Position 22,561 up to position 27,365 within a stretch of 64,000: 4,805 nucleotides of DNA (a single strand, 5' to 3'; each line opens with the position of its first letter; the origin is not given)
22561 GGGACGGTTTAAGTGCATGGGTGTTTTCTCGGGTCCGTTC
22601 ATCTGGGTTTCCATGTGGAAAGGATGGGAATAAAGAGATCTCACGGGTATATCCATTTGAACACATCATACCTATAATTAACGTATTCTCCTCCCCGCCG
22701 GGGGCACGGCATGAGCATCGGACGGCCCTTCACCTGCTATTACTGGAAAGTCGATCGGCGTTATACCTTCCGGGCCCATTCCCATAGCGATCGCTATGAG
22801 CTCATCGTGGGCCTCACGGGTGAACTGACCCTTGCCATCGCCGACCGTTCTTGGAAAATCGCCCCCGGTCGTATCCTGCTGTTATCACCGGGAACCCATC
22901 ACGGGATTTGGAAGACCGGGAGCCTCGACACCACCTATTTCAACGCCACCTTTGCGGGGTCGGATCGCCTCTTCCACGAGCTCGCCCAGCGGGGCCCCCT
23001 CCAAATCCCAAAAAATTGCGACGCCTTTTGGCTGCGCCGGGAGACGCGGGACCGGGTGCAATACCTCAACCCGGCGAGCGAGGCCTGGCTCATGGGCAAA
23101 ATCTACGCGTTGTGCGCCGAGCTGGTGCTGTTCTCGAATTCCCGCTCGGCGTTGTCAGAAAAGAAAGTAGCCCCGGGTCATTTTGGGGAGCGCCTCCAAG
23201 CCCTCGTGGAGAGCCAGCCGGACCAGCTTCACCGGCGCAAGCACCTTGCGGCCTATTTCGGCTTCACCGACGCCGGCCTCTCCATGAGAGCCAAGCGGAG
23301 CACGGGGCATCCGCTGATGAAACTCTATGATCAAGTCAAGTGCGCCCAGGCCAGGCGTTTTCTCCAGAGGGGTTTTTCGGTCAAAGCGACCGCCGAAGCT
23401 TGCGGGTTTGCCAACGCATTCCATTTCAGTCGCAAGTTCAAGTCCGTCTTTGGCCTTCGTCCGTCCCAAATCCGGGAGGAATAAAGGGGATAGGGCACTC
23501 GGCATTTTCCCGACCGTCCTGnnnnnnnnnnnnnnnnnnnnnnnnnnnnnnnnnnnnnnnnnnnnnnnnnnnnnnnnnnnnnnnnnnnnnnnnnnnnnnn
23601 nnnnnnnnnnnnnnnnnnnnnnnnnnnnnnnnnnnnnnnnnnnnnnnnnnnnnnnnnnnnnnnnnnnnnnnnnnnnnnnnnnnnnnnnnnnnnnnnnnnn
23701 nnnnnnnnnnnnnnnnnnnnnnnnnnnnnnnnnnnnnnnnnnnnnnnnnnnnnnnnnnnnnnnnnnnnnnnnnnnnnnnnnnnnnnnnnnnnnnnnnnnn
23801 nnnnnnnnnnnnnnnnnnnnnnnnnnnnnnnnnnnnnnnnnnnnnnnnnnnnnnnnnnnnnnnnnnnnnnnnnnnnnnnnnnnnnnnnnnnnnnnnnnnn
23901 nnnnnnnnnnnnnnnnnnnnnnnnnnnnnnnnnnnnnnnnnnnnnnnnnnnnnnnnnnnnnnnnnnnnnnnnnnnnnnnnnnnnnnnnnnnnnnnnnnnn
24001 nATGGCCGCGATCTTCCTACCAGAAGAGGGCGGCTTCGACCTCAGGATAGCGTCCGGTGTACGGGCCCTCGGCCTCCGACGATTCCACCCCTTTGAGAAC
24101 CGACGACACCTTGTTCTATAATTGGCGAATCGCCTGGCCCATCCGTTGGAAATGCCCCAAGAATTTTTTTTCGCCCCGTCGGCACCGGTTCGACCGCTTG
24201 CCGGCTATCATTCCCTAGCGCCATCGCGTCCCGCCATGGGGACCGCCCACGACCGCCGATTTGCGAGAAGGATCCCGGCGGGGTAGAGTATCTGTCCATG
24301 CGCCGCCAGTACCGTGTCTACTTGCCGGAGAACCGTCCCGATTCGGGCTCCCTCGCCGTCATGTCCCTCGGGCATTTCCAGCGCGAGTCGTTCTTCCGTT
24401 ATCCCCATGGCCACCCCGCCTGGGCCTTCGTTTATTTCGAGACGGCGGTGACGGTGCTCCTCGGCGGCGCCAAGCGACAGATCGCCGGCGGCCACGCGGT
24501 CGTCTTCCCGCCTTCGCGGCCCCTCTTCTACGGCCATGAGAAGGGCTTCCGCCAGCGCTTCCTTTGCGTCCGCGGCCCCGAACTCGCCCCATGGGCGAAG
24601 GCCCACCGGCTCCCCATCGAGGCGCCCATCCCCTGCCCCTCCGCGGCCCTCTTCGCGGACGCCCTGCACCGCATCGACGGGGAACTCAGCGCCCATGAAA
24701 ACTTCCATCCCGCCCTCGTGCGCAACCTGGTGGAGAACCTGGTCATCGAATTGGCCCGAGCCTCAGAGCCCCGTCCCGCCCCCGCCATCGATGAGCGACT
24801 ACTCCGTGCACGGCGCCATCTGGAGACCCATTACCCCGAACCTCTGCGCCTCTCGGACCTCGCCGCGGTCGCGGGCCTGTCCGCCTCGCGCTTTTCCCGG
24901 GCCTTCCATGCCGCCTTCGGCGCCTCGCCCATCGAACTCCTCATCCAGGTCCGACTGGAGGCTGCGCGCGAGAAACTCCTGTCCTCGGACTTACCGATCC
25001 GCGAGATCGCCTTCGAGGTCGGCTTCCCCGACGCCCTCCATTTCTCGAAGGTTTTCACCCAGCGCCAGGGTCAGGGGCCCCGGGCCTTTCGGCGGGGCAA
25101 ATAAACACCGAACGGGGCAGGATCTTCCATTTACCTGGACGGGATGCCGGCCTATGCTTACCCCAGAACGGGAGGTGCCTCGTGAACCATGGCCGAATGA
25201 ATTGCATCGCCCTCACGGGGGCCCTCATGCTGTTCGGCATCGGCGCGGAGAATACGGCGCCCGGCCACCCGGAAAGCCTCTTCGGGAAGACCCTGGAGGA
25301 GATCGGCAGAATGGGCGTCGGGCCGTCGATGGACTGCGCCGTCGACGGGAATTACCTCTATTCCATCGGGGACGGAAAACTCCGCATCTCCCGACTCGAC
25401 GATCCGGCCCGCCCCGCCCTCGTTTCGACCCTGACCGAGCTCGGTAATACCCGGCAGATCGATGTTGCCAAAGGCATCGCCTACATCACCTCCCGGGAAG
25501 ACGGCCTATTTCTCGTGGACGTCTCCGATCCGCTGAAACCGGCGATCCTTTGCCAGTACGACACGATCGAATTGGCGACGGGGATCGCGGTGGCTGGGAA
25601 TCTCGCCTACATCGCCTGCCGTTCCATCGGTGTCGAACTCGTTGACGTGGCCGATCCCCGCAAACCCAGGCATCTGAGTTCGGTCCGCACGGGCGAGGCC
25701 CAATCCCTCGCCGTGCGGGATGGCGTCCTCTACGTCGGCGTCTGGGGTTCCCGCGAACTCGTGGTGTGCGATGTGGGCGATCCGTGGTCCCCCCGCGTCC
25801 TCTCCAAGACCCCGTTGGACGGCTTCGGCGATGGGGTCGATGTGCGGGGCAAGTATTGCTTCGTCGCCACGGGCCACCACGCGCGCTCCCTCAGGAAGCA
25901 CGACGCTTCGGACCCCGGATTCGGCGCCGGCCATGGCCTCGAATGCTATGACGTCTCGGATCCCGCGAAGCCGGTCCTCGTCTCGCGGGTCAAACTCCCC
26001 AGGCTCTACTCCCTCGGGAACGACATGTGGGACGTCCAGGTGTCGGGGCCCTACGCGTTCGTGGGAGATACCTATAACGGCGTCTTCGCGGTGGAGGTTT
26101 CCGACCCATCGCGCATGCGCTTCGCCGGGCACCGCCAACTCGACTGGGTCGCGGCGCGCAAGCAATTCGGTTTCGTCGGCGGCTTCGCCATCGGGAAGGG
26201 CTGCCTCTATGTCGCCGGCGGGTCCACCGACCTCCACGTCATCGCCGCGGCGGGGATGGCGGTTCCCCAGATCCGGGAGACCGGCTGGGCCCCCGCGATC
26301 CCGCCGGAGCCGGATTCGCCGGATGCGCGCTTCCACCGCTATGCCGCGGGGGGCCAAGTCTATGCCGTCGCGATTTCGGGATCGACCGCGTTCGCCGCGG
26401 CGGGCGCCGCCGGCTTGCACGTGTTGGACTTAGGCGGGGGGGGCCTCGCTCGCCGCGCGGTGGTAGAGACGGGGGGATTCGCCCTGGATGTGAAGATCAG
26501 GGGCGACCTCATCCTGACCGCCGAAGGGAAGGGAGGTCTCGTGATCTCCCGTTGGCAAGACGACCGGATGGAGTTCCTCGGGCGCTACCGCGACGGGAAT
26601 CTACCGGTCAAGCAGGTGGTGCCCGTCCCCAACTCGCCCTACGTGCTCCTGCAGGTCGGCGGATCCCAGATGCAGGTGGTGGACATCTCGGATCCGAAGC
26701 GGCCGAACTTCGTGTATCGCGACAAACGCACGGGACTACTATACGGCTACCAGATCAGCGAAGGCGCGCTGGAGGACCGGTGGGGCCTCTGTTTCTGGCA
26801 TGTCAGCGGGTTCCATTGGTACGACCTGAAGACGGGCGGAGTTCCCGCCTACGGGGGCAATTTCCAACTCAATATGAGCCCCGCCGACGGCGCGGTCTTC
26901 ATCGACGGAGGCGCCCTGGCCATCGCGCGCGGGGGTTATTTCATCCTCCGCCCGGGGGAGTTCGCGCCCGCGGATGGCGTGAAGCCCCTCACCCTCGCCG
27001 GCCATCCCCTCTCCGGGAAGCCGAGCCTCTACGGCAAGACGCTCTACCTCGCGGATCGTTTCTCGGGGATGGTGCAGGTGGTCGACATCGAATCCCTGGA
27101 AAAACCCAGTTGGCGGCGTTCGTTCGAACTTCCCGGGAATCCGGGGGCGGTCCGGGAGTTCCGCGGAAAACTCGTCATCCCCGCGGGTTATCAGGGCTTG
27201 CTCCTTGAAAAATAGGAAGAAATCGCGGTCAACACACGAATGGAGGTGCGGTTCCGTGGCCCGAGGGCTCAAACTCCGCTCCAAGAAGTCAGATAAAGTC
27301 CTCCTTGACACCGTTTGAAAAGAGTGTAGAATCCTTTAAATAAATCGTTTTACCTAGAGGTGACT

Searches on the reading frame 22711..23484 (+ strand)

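Call 5: search_protein_families(library=pfam, proteins=[window:22711-23484:+])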
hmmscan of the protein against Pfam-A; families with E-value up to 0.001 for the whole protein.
window:22711-23484:+ (257 aa): 4 families
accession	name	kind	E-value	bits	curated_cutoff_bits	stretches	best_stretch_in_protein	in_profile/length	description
PF12833.13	HTH_18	-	3.7e-15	56.4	33.6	1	179-256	1-79/80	Helix-turn-helix domain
PF02311.25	AraC_binding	-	1.4e-08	34.9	21.1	1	16-84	12-79/135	AraC-like ligand binding domain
PF00165.29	HTH_AraC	-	3e-07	30.8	26.6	1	219-255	6-41/42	Bacterial regulatory helix-turn-helix proteins, AraC family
PF07883.17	Cupin_2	-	2.4e-06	27.6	27.2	1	19-72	10-62/70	Cupin domain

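Call 53: search_protein_families(library=phrogs, proteins=[window:22711-23484:+], max_evalue=0.001)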
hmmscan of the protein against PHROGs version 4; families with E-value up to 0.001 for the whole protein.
window:22711-23484:+ (257 aa): 2 families
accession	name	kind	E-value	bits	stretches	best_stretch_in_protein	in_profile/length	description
phrog_7620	-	transcription regulation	3.1e-08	33.6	1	178-256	570-650/678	transcriptional regulator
phrog_1450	-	unknown function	1.5e-06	29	1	157-253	149-245/254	-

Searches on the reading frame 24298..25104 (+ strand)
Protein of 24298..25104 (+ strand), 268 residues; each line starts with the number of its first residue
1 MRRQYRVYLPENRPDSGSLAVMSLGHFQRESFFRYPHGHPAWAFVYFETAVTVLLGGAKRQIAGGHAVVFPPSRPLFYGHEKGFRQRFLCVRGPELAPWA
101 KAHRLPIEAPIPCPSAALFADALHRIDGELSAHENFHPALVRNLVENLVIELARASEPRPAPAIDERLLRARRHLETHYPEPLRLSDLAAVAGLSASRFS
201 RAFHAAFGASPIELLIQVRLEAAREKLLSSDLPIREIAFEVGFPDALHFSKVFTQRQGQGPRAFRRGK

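Call 5: search_protein_families(library=pfam, proteins=[window:24298-25104:+])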
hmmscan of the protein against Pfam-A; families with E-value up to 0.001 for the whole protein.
window:24298-25104:+ (268 aa): 4 families
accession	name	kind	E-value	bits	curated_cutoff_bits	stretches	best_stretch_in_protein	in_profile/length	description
PF12833.13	HTH_18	-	5.7e-22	78.2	33.6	1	188-266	1-79/80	Helix-turn-helix domain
PF00165.29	HTH_AraC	-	1.7e-18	66.7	26.6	2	229-266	6-42/42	Bacterial regulatory helix-turn-helix proteins, AraC family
PF14525.12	AraC_binding_2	-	0.00046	20.4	27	1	55-150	70-169/173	AraC-binding-like domain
PF02311.25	AraC_binding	-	0.0009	19.4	21.1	0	26-134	7-120/135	AraC-like ligand binding domain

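Call 39: find_homologous_proteins(query=window:24298-25104:+, max_evalue=1e-20)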
Query window:24298-25104:+ (268 aa): 6 proteins with E <= 1e-20 among 4738 candidates.
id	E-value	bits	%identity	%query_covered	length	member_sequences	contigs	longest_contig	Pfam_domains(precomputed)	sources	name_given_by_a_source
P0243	1.9e-174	597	100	100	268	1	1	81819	PF12833.14,PF00165.30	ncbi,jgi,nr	ncbi:MAG: helix-turn-helix transcriptional regulator [Spirochaetes bacterium]|nr:helix-turn-helix tr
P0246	3.4e-106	373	62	100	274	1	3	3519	PF12833.14,PF00165.30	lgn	-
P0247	6.0e-104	366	61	100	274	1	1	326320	PF12833.14,PF00165.30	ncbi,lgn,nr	ncbi:MAG: helix-turn-helix transcriptional regulator [Spirochaetes bacterium]|nr:helix-turn-helix tr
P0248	1.6e-94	335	57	100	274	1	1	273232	PF12833.14,PF00165.30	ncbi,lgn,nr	ncbi:MAG: helix-turn-helix transcriptional regulator [Spirochaetes bacterium]|nr:helix-turn-helix tr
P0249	9.1e-79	283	51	100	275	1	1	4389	PF12833.14,PF00165.30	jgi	-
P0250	7.6e-36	142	81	35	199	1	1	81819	PF12833.14,PF00165.30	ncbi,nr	ncbi:MAG: helix-turn-helix transcriptional regulator [Spirochaetes bacterium]|nr:helix-turn-helix tr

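Call 49: search_protein_families(library=ncbifam, proteins=[P0250], max_evalue=0.01)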
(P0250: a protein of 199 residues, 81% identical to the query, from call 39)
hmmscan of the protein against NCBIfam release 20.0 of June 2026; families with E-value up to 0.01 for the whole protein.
P0250 (199 aa): 12 families
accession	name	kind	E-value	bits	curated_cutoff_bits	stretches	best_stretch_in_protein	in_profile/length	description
NF007860.0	PRK10572.1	equivalog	6.8e-08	31.7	208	1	19-92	204-276/292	arabinose operon transcriptional regulator AraC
NF049932.1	TranspRegBtr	equivalog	9.9e-08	30.9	900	1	4-103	170-267/531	bacillibactin transport transcriptional regulator Btr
NF006902.0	PRK09393.1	equivalog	2.7e-07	30.1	425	1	13-87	235-309/327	transcriptional regulator FtrA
NF041686.2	ant_diox_reg_AndR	equivalog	2.7e-06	27.2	350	1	2-90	221-310/321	anthranilate 1,2-dioxygenase regulatory protein AndR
NF047455.1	TF_Staph_AryK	equivalog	3.3e-06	25.6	850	1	5-88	164-247/759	transcriptional regulator AryK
NF010028.0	PRK13503.1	equivalog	3.8e-05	23.2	288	1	8-88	181-261/278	HTH-type transcriptional activator RhaS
NF047788.1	TransRegPocR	equivalog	5.6e-05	22.5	500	1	4-88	195-279/296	transcriptional regulator PocR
NF052371.1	TransRegGbdRPseu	equivalog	9e-05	21.7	480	1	12-87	239-314/365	choline metabolism transcriptional regulator GbdR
TIGR02297.1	HpaA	equivalog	0.00048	19.5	274.65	1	19-88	207-276/287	4-hydroxyphenylacetate catabolism regulatory protein HpaA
NF007243.0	PRK09685.1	equivalog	0.0018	17.7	199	1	13-87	214-289/303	transcriptional regulator FeaR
NF040475.1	chlor_reg_RclR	equivalog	0.002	17.5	400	1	18-88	197-267/284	reactive chlorine-specific transcriptional regulator RclR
NF012144.2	ramA_TF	equivalog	0.0054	17.1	180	1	13-88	20-95/108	RamA family antibiotic efflux transcriptional regulator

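Call 50: search_protein_families(library=pfam, proteins=[P0250], max_evalue=0.01)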
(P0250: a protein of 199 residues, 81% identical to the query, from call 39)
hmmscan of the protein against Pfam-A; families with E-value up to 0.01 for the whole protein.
P0250 (199 aa): 2 families
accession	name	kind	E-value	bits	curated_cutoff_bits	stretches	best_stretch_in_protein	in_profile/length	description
PF12833.13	HTH_18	-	6.1e-15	55.7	33.6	1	20-87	1-68/80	Helix-turn-helix domain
PF00165.29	HTH_AraC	-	2.6e-07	31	26.6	1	19-46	13-40/42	Bacterial regulatory helix-turn-helix proteins, AraC family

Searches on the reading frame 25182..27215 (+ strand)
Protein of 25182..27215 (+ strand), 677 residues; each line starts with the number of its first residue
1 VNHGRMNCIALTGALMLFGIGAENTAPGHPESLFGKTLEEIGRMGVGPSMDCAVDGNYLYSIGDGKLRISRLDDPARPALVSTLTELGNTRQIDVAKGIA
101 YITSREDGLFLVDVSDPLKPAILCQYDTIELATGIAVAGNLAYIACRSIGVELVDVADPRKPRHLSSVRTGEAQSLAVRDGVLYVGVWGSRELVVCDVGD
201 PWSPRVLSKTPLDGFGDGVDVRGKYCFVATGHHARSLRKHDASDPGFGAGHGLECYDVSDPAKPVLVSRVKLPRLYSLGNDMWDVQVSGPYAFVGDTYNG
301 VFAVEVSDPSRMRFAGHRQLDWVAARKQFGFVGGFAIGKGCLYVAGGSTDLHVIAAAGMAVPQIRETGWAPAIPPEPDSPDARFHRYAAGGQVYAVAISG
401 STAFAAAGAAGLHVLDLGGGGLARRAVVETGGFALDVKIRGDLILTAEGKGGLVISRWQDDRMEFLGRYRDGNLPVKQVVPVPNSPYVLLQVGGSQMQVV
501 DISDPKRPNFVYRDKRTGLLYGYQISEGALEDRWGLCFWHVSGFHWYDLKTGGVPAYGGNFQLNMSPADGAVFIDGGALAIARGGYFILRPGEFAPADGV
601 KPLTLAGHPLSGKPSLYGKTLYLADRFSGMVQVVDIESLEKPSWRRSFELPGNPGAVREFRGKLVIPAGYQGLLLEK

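Call 5: search_protein_families(library=pfam, proteins=[window:25182-27215:+])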
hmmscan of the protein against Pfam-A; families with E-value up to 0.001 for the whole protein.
window:25182-27215:+ (677 aa): 2 families
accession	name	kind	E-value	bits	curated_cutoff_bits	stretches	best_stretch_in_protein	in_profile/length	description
PF08309.17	LVIVD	-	1.8e-35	120.5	20.2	2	281-316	3-38/42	LVIVD repeat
PF09826.15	Beta_propel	-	6.2e-05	22.5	22.4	0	195-277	331-406/495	Beta propeller domain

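Call 11: find_encoding_contigs(protein=window:25182-27215:+, flank=10000, max_places=8)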
Protein window:25182-27215:+ (677 aa): no gene with exactly this product is on record in the collection.

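Call 13: find_related_loci(query=window:25182-27215:+, collection=genome_contigs, flank=10000)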
Query window:25182-27215:+ (677 aa) in genome_contigs; peptide patterns used: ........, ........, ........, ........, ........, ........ (x = any residue, [..] = any of these).
31 stretches matched a pattern, but none encodes a relative of the query by tblastn (E <= 1e-3).

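Call 14: find_homologous_proteins(query=window:25182-27215:+)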
Query window:25182-27215:+ (677 aa): 772 proteins with E <= 0.001 among 8000 candidates; the best 120 are listed.
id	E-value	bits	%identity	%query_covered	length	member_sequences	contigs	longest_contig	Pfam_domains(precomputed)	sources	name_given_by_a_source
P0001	0.0e+0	1549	99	100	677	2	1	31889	PF09826.16,PF08309.18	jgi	-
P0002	0.0e+0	1232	80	98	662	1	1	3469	PF08309.18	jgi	jgi:hypothetical protein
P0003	1.4e-261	888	58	98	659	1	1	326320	PF13360.14,PF05694.18,PF09826.16,PF08309.18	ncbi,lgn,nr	ncbi:MAG: hypothetical protein HZC28_13100 [Spirochaetes bacterium]|nr:hypothetical protein [Spiroch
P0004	7.8e-255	866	57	99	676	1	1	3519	PF09826.16,PF08309.18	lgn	-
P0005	4.4e-234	797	56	97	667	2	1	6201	PF08309.18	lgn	-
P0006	5.6e-226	770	56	93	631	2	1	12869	PF09826.16,PF08309.18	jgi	-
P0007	8.5e-224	763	54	97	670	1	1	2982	PF09826.16,PF08309.18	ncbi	-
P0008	4.1e-223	761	54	96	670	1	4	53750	PF09826.16,PF08309.18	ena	-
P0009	4.0e-217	741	53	96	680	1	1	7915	PF09826.16,PF08309.18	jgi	-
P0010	1.2e-214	733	52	96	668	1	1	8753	PF08309.18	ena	-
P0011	1.4e-214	733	52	96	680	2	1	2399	PF09826.16,PF08309.18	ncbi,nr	ncbi:MAG: hypothetical protein KAI66_22615, partial [Lentisphaeria bacterium]|nr:hypothetical protei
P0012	1.4e-214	733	52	96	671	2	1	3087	PF09826.16,PF08309.18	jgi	-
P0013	1.6e-214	732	52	96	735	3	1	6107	PF09826.16,PF08309.18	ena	-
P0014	1.0e-213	730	52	96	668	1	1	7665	PF09826.16,PF08309.18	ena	-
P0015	7.0e-212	724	51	96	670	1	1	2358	PF09826.16,PF08309.18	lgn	-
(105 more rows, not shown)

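Call 15: find_encoding_contigs(protein=P0001, flank=10000, max_places=4)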
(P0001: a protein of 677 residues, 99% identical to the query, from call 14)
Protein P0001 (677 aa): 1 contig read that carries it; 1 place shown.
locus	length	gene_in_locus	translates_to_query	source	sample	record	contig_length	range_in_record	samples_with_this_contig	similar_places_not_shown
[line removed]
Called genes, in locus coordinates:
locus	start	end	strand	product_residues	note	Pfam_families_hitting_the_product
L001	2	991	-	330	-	?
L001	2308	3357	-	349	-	PF08240:ADH_N, PF00107:ADH_zinc_N, PF13602:ADH_zinc_N_2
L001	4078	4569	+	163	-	PF01638:HxlR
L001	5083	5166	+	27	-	-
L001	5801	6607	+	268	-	PF00165:HTH_AraC (weak), PF12833:HTH_18, PF00165:HTH_AraC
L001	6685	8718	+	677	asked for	PF09826:Beta_propel (faint), PF08309:LVIVD (weak)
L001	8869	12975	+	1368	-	PF02449:Glyco_hydro_42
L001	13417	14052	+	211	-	PF00383:dCMP_cyt_deam_1, PF14437:MafB19-deam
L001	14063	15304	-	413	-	PF00884:Sulfatase, PF01663:Phosphodiest (faint), PF16347:SGSH_C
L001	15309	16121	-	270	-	-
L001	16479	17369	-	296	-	PF02311:AraC_binding (weak), PF12833:HTH_18, PF00165:HTH_AraC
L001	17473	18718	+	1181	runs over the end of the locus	PF06452:CBM9_1 (weak)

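Call 16: find_encoding_contigs(protein=P0002, flank=10000, max_places=4)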
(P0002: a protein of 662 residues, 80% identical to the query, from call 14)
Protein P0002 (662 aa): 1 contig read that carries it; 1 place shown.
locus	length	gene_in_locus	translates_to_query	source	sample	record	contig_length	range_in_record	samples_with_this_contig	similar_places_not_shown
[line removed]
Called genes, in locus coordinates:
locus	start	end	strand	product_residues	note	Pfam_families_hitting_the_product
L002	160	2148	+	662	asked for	PF08309:LVIVD (faint)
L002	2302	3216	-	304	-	-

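Call 17: find_encoding_contigs(protein=P0003, flank=10000, max_places=3)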
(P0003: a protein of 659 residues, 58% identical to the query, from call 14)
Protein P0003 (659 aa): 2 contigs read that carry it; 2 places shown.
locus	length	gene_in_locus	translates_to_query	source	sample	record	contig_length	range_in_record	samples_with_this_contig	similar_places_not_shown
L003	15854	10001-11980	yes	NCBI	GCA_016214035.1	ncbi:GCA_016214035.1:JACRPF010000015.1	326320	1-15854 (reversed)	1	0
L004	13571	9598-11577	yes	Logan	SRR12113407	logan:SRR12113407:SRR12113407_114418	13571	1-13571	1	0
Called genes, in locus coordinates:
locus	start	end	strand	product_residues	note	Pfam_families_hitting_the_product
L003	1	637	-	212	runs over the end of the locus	PF18306:LDcluster4, PF03641:Lysine_decarbox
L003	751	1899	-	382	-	-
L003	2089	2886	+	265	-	PF02311:AraC_binding, PF12833:HTH_18, PF00165:HTH_AraC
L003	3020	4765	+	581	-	PF22815:CatAgl_D1, PF12708:Pect-lyase_RHGA_epim, PF13229:Beta_helix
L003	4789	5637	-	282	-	PF01261:AP_endonuc_2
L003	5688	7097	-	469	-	PF01408:GFO_IDH_MocA, PF19051:GFO_IDH_MocA_C2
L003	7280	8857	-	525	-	PF03485:Arg_tRNA_synt_N, PF00750:tRNA-synt_1d (weak), PF00133:tRNA-synt_1 (faint), PF09334:tRNA-synt_1g (faint), PF00750:tRNA-synt_1d, PF05746:DALR_1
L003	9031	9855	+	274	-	PF00165:HTH_AraC (weak), PF12833:HTH_18, PF00165:HTH_AraC (weak)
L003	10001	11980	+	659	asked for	PF13360:PQQ_2 (faint), PF05694:SBP56 (faint), PF09826:Beta_propel (faint), PF08309:LVIVD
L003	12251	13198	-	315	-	-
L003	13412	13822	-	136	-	PF01797:Y1_Tnp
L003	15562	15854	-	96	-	?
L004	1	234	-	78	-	?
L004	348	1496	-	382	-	-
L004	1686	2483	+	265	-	PF02311:AraC_binding, PF12833:HTH_18, PF00165:HTH_AraC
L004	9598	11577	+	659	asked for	PF13360:PQQ_2 (faint), PF05694:SBP56 (faint), PF09826:Beta_propel (faint), PF08309:LVIVD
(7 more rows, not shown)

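Call 49: search_protein_families(library=ncbifam, proteins=[window:25182-27215:+], max_evalue=0.01)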
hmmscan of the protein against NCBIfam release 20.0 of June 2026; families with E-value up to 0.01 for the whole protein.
window:25182-27215:+ (677 aa): 0 families
